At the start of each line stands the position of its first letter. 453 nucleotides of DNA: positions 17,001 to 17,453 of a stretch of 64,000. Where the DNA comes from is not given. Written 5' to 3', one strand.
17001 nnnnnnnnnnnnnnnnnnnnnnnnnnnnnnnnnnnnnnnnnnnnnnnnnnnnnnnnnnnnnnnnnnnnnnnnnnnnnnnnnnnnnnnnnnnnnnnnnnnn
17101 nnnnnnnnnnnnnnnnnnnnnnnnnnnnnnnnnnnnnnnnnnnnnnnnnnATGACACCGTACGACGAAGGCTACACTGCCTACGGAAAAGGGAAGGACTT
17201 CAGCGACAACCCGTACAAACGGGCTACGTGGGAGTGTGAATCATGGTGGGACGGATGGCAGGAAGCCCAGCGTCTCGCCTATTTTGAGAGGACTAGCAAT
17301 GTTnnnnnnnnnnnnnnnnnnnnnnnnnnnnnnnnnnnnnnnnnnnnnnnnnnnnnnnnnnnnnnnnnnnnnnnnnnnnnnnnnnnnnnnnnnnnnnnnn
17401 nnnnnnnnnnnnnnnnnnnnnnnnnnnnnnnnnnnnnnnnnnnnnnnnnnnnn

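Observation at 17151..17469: Two tandem phage-encoded Rmf (ribosome modulation factor)-like mini-proteins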

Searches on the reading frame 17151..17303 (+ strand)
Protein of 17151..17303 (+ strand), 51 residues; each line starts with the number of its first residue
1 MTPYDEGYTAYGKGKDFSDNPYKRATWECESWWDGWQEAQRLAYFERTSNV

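Call 3: search_protein_families(library=pfam, proteins=[window:17151-17303:+], max_evalue=10)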
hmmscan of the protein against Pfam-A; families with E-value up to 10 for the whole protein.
seq(51 aa): 1 family
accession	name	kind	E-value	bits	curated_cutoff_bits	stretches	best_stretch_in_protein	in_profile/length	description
PF04957.18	RMF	-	2.2e-05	24.9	27.9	1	4-40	13-49/53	Ribosome modulation factor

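Call 4: search_protein_families(library=phrogs, proteins=[window:17151-17303:+], max_evalue=10)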
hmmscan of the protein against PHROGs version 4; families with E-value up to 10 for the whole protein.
seq(51 aa): 2 families
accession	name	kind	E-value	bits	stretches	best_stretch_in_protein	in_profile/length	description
phrog_26995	-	unknown function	0.052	14.6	1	4-42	107-144/178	-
phrog_10492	-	unknown function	0.063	14.4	1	2-37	13-49/61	-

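Call 5: search_protein_families(library=ncbifam, proteins=[window:17151-17303:+], max_evalue=10)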
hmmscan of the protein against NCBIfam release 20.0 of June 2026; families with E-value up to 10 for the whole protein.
seq(51 aa): 2 families
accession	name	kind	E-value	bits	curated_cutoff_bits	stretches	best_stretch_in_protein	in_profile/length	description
NF011162.1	PRK14563.1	equivalog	0.015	15.2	40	1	4-40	10-45/47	ribosome modulation factor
NF041886.1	Rmf_CrpP_fam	subfamily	0.04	13.5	28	1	5-40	4-39/39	Rmf/CrpP family protein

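Call 7: search_solved_structures(query=window:17151-17303:+, max_evalue=10, show_alignments=3)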
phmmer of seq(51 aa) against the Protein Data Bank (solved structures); distinct sequences matched with E-value up to 10: 1.
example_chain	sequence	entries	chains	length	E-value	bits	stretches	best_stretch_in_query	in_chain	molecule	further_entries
2lrn_A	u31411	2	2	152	1.2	12.8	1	5-34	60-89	Thiol:disulfide interchange protein | Putative thiol-disulfide oxidoreductase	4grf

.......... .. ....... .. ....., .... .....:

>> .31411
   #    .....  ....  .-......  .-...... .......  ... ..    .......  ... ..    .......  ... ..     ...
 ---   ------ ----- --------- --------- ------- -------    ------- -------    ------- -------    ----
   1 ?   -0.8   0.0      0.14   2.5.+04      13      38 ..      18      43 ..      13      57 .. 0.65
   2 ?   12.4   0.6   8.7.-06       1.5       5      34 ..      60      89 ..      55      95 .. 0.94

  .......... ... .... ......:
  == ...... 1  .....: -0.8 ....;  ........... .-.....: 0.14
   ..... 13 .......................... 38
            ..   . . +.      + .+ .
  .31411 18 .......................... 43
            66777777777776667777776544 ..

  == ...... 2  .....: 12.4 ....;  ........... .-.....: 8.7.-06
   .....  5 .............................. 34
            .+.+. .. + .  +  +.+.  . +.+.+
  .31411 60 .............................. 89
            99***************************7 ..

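Call 11: search_dna_similar(query=window:17151-17303:+, collection=phages, mode=protein, max_evalue=1, max_rows=40)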
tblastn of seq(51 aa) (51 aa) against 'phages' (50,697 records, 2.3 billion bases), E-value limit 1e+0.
Records with a match: 14; places in all: 14; records where one place covers at least 80% of the query: 4.
Best place of each record, by identity: <60% 14.
By first word of the organism name: Agrobacterium 4; Caulobacter 4; Burkholderia 3; Aeromonas 2; Vibrio 1.
By host as written in the record: Caulobacter vibrioides CB15 4; Burkholderia cenocepacia 2; Agrobacterium sp. H13-3 2; Aeromonas sp. A034 1; Aeromonas sp. 1; Agrobacterium tumefaciens C58 1; Vibrio parahaemolyticus 1; Burkholderia cepacia complex 1; and 1 more.
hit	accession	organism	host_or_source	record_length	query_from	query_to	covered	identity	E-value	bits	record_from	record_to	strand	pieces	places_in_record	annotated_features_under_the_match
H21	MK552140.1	Burkholderia phage BcepSaruman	Burkholderia cenocepacia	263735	4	44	80%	41.5%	3e-1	33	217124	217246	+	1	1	hypothetical protein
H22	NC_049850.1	Burkholderia phage BcepSaruman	Burkholderia cenocepacia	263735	4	44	80%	41.5%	3e-1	33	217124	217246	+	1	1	hypothetical protein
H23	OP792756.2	Aeromonas phage phiA034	Aeromonas sp. A034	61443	1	39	76%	41.5%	5e-1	32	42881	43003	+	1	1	hypothetical protein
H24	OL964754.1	Aeromonas phage pAEv1812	Aeromonas sp.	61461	1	39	76%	41.5%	5e-1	32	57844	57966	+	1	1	hypothetical protein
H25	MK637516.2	Agrobacterium phage Milano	Agrobacterium tumefaciens C58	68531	1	39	76%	41.0%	7e-2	34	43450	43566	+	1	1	ribosome modulation factor domain superfamily protein | hypothetical protein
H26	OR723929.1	Vibrio phage vB_VpaP_SJSY21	Vibrio parahaemolyticus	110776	4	40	73%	40.5%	2e-1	33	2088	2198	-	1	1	hypothetical protein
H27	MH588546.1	Caulobacter phage CcrBL9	Caulobacter vibrioides CB15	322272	1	36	71%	41.7%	3e-1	32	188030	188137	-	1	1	hypothetical protein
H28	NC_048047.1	Caulobacter phage CcrBL9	Caulobacter vibrioides CB15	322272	1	36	71%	41.7%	3e-1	32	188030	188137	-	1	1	hypothetical protein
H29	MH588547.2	Caulobacter phage CcrSC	Caulobacter vibrioides CB15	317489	1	36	71%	41.7%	9e-1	31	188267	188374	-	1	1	hypothetical protein (x2)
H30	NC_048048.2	Caulobacter phage CcrSC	Caulobacter vibrioides CB15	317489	1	36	71%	41.7%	9e-1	31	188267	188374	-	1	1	hypothetical protein (x2)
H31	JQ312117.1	Agrobacterium phage 7-7-1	Agrobacterium sp. H13-3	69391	1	42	82%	35.7%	4e-1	32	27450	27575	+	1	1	hypothetical protein (x2)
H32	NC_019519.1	Agrobacterium phage 7-7-1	Agrobacterium sp. H13-3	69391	1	42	82%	35.7%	4e-1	32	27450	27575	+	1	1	hypothetical protein (x2)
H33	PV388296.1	Burkholderia phage Karil-Mokiny-1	Burkholderia cepacia complex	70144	5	42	75%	36.8%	5e-1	32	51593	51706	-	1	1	hypothetical protein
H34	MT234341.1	Agrobacterium phage OLIVR4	Rhizogenic Agrobacterium biovar 1 ...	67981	1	39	76%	35.9%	7e-1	32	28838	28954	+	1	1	ribosome modulation factor domain protein | hypothetical protein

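Call 13: find_homologous_proteins(query=window:17151-17303:+, max_evalue=0.01)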
Query seq(51 aa) (51 aa): 1 proteins with E <= 0.01 among 1 candidates.
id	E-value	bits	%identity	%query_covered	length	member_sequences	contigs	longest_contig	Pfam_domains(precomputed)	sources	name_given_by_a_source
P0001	8.0e-30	118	100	100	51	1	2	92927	-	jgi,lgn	jgi:hypothetical protein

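Call 18: find_encoding_contigs(protein=P0001, flank=3000, max_places=4)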
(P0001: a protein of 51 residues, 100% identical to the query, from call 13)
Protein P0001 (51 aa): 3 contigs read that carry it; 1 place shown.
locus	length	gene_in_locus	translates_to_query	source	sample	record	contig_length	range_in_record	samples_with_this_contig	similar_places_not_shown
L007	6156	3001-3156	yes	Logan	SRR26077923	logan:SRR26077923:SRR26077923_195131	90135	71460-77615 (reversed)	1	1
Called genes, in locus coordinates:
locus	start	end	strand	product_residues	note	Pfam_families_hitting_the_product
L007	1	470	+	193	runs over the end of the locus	-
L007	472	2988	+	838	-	PF00476:DNA_pol_A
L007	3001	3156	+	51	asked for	-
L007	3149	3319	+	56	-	-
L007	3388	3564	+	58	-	-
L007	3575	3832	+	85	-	-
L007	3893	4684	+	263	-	PF01145:Band_7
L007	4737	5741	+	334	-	-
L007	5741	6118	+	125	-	-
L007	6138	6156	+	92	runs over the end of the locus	-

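Call 45: predict_structure(alignment_id=A4)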
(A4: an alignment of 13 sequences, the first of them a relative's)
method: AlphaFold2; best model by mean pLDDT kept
length: 51 residues; sequences in the alignment: 13
mean_pLDDT: 95.2   pTM: 0.78
mean pLDDT of the five models: 95.2, 94.8, 94.8, 94.4, 93.7
residues with pLDDT >= 90: 45; 70-90: 5; 50-70: 1; < 50: 0
segments of 3 or more residues with pLDDT < 50: none
pLDDT, mean of each block of 10 residues (from residue 1): 97 97 98 98 90 56
secondary structure, 60 per line:
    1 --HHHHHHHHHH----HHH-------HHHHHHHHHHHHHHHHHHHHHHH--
elements in order: H3-12 H27-49

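Call 50: fold_search(model_id=the predicted structure, library=pdb)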
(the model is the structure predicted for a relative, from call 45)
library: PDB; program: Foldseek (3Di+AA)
matches with E <= 10: 3; with E <= 0.001: 0
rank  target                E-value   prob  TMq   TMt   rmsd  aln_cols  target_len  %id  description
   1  2jrm_MODEL_1_A        3.4e-01  0.93  0.61  0.54   2.7        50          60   26  Solution NMR structure of ribosome modulation factor VP1593 from Vibrio parahaemolyticus. Northeast Structural (released 2007-07-17)
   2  9iot_y                1.2e+00  0.96  0.68  0.64   1.2        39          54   28  Cryo-EM structure of Escherichia coli hibernating ribosome with RNase I mutant (released 2025-07-30)
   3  2abd_MODEL_1_A        7.3e+00  0.09  0.42  0.29   3.3        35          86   14  THE THREE-DIMENSIONAL STRUCTURE OF ACYL-COENZYME A BINDING PROTEIN FROM BOVINE LIVER. STRUCTURAL REFINEMENT US (released 1993-07-15)

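Call 53: search_protein_families(library=pfam, alignment_id=A5, max_evalue=0.01)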
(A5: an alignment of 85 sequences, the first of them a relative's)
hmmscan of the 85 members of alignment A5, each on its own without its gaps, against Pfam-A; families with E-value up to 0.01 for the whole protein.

A. member 1, P0001 (51 aa): 1 family
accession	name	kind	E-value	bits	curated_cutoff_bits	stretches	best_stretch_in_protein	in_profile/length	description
PF04957.18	RMF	-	2.2e-05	24.9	27.9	1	4-40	13-49/53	Ribosome modulation factor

B. families by the number of members that match (of 85 scanned): 2 families
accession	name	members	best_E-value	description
PF04957.18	RMF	81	5.4e-11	Ribosome modulation factor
PF18363.6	PI_PP_I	1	0.0049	Phosphoinositide phosphatase insertion domain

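Call 54: search_protein_families(library=phrogs, alignment_id=A5, max_evalue=0.001)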
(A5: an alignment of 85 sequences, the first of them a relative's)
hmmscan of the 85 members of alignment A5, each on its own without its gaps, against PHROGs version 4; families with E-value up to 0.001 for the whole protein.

A. member 1, P0001 (51 aa): 0 families

B. families by the number of members that match (of 85 scanned): 2 families
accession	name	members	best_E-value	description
phrog_10492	-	10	4.3e-07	-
phrog_13106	-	4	2e-05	-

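Call 59: search_dna_similar(query=window:17151-17303:+, collection=plasmids, mode=protein, max_evalue=1, max_rows=30)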
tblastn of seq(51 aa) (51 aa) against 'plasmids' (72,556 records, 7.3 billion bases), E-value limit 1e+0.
Records with a match: 23; places in all: 27; records where one place covers at least 80% of the query: 12.
Best place of each record, by identity: <60% 23.
By first word of the organism name: Vibrio 14; Pseudomonas 2; Stutzerimonas 2; Aeromonas 2; Aureimonas 1; Acinetobacter 1; Burkholderia 1.
By predicted mobility (MOB-suite, as given by PLSDB): non-mobilizable 16; mobilizable 6; conjugative 1.
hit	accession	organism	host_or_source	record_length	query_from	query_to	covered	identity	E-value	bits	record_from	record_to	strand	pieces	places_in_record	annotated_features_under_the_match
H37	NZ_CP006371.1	Aureimonas sp. AU20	-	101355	1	51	100%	38.5%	6e-2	36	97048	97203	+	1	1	hypothetical protein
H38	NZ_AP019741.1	Acinetobacter radioresistens DSM 6976 = NBRC 102413 = CIP ...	-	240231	6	50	88%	42.0%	3e-1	34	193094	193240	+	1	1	hypothetical protein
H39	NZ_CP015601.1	Pseudomonas antarctica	-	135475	3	45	84%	41.9%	3e-3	40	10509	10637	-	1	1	hypothetical protein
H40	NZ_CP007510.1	Stutzerimonas decontaminans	marine sediment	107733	3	40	75%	44.7%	9e-3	38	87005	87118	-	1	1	hypothetical protein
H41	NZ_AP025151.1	Vibrio penaeicida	Penaeus japonicus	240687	4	41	75%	44.7%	7e-1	33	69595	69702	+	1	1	hypothetical protein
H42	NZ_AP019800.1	Vibrio rotiferianus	-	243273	4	41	75%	44.7%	7e-1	33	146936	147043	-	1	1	hypothetical protein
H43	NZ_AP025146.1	Vibrio penaeicida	Penaeus japonicus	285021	4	41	75%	44.7%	7e-1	33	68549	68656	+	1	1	hypothetical protein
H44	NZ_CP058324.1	Vibrio algicola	Microorganism culture,algae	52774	4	40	73%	45.9%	4e-1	34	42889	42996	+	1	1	hypothetical protein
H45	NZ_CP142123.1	Stutzerimonas frequens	wild soybean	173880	3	42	78%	42.5%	1e-2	38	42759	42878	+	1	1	hypothetical protein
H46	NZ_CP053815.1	Vibrio cholerae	bacterial culture,Water sample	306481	3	50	94%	35.3%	2e-1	34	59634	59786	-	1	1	hypothetical protein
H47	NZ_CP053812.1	Vibrio cholerae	bacterial culture,Water sample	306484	3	50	94%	35.3%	2e-1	34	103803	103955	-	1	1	hypothetical protein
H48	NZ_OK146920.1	Vibrio alginolyticus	-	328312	3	50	94%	35.3%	2e-1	34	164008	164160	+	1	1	hypothetical protein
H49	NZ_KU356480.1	Vibrio parahaemolyticus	shrimp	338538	3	50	94%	35.3%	2e-1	34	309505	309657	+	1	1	hypothetical protein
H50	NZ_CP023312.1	Vibrio anguillarum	Dicentrarchus labrax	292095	2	46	88%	35.6%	2e-1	34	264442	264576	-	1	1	hypothetical protein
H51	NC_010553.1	Burkholderia ambifaria MC40-6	-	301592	1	39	76%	41.0%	7e-4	41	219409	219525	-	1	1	hypothetical protein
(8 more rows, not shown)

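Call 60: get_annotated_region(hit=H39, flank=5000)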
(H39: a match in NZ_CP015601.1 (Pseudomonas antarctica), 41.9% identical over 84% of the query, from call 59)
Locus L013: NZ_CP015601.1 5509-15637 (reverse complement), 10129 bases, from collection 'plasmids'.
description: Pseudomonas antarctica strain PAMC 27494 plasmid pP27494_1, complete sequence
organism: Pseudomonas antarctica (NCBI taxid 219572)
taxonomy: Bacteria; Pseudomonadota; Gammaproteobacteria; Pseudomonadales; Pseudomonadaceae; Pseudomonas; Pseudomonas antarctica
host: -; source: -; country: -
typing (MOB-suite, as given by PLSDB): non-mobilizable; replicon IncP
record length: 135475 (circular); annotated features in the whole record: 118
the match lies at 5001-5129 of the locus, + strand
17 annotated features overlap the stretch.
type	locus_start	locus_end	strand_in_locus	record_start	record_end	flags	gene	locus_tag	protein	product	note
CDS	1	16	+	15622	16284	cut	-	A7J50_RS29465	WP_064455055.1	site-specific integrase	GO:0015074 - DNA integration [Evidence IEA]; GO:0006310 - DNA recombination [Evidence IEA]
CDS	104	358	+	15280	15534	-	-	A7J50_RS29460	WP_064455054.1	AbrB/MazE/SpoVT family DNA-binding domain-containing protein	-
CDS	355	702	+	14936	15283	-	-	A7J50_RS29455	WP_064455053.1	type II toxin-antitoxin system ChpB family toxin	-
CDS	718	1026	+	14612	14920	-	-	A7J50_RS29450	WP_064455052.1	hypothetical protein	-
CDS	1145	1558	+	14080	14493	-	-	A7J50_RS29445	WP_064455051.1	hypothetical protein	-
CDS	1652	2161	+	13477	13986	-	-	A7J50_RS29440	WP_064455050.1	hypothetical protein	-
CDS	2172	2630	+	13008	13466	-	-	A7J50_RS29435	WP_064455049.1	hypothetical protein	-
CDS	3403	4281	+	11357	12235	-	-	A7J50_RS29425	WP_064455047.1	tetratricopeptide repeat protein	-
CDS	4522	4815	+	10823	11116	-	-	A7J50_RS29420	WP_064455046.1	hypothetical protein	-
CDS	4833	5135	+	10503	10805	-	-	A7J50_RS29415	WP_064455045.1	hypothetical protein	-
CDS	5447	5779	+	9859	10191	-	-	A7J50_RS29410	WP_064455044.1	type II toxin-antitoxin system HigB family toxin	-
CDS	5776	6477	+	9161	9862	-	-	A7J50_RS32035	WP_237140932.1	transcriptional regulator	-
CDS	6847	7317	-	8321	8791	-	-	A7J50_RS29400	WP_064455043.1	hypothetical protein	-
CDS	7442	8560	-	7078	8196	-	-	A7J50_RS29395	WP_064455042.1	phosphoadenosine phosphosulfate reductase family protein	-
CDS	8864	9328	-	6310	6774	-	-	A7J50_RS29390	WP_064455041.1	hypothetical protein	-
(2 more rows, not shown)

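Call 61: get_annotated_region(hit=H46, flank=5000)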
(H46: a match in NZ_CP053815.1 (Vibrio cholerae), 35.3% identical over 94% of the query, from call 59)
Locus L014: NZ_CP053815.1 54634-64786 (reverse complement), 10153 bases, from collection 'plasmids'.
description: Vibrio cholerae strain W7G plasmid pW7G, complete sequence
organism: Vibrio cholerae (NCBI taxid 666)
taxonomy: Bacteria; Pseudomonadota; Gammaproteobacteria; Vibrionales; Vibrionaceae; Vibrio; Vibrio cholerae
host: -; source: bacterial culture,Water sample; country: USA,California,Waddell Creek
typing (MOB-suite, as given by PLSDB): mobilizable; replicon IncC; relaxase MOBH
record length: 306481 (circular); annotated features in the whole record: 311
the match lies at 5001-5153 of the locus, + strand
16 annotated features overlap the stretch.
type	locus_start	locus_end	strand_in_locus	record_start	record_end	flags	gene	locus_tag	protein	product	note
CDS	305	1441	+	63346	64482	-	-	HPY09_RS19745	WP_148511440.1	hypothetical protein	-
CDS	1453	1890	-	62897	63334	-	-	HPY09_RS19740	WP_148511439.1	hypothetical protein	-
CDS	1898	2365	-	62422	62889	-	-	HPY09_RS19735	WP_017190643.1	hypothetical protein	-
CDS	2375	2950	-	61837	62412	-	-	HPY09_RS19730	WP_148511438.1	hypothetical protein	-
CDS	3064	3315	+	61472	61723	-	-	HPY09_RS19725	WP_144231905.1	hypothetical protein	-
CDS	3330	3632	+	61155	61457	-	-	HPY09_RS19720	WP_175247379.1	hypothetical protein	-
CDS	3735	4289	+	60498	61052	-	-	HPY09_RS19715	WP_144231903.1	hypothetical protein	-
CDS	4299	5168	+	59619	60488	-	-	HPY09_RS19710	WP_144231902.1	hypothetical protein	-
CDS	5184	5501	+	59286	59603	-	-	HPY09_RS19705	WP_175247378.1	hypothetical protein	-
CDS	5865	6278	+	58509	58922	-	-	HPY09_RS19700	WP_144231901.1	hypothetical protein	-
CDS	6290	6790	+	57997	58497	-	-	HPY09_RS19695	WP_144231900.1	hypothetical protein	-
CDS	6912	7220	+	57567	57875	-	-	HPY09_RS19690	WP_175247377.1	hypothetical protein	-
CDS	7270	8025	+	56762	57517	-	-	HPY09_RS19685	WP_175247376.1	DUF2974 domain-containing protein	-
CDS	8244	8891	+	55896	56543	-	-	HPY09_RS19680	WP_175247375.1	outer membrane beta-barrel protein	-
CDS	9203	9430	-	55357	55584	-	-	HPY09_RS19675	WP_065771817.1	hypothetical protein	-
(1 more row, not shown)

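Call 62: get_annotated_region(hit=H25, flank=4000)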
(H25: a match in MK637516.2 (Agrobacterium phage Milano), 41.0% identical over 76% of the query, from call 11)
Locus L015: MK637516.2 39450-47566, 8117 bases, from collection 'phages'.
description: Agrobacterium phage Milano, complete genome.
organism: Agrobacterium phage Milano (NCBI taxid 2557550)
taxonomy: Viruses; Duplodnaviria; Heunggongvirae; Uroviricota; Caudoviricetes; Schmittlotzvirus
host: Agrobacterium tumefaciens C58; source: rice stem extract; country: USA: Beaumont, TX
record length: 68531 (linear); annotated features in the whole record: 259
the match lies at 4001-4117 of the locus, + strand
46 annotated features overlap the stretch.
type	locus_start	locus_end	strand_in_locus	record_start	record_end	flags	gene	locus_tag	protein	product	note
CDS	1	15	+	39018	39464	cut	-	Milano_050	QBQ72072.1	P-loop containing nucleoside triphosphate hydrolase superfamily protein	-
regulatory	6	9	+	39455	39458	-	-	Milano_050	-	ribosome_binding_site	Milano_051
CDS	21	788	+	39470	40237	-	-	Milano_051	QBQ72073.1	nucleoid occlusion protein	Many BLAST hits to Noc and InterPro domains including IPR003115 for ParB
regulatory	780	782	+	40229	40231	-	-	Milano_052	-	ribosome_binding_site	Milano_052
CDS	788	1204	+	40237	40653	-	-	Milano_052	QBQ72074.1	hypothetical protein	-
regulatory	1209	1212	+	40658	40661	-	-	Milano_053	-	ribosome_binding_site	Milano_053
CDS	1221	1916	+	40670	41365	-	-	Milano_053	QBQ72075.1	hypothetical protein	-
regulatory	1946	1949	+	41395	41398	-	-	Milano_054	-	ribosome_binding_site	Milano_054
CDS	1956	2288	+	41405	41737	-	-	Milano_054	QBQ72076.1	pseudouridine synthase and archaeosine transglycosylase domain-containing protein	InterPro domain IPR015947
regulatory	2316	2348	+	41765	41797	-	-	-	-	terminator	-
regulatory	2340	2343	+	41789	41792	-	-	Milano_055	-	ribosome_binding_site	Milano_055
CDS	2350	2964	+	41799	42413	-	-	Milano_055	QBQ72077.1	hypothetical protein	-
regulatory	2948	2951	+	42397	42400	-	-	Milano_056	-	ribosome_binding_site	Milano_056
CDS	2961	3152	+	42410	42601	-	-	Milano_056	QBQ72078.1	hypothetical protein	-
regulatory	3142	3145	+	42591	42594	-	-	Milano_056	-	ribosome_binding_site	Milano_057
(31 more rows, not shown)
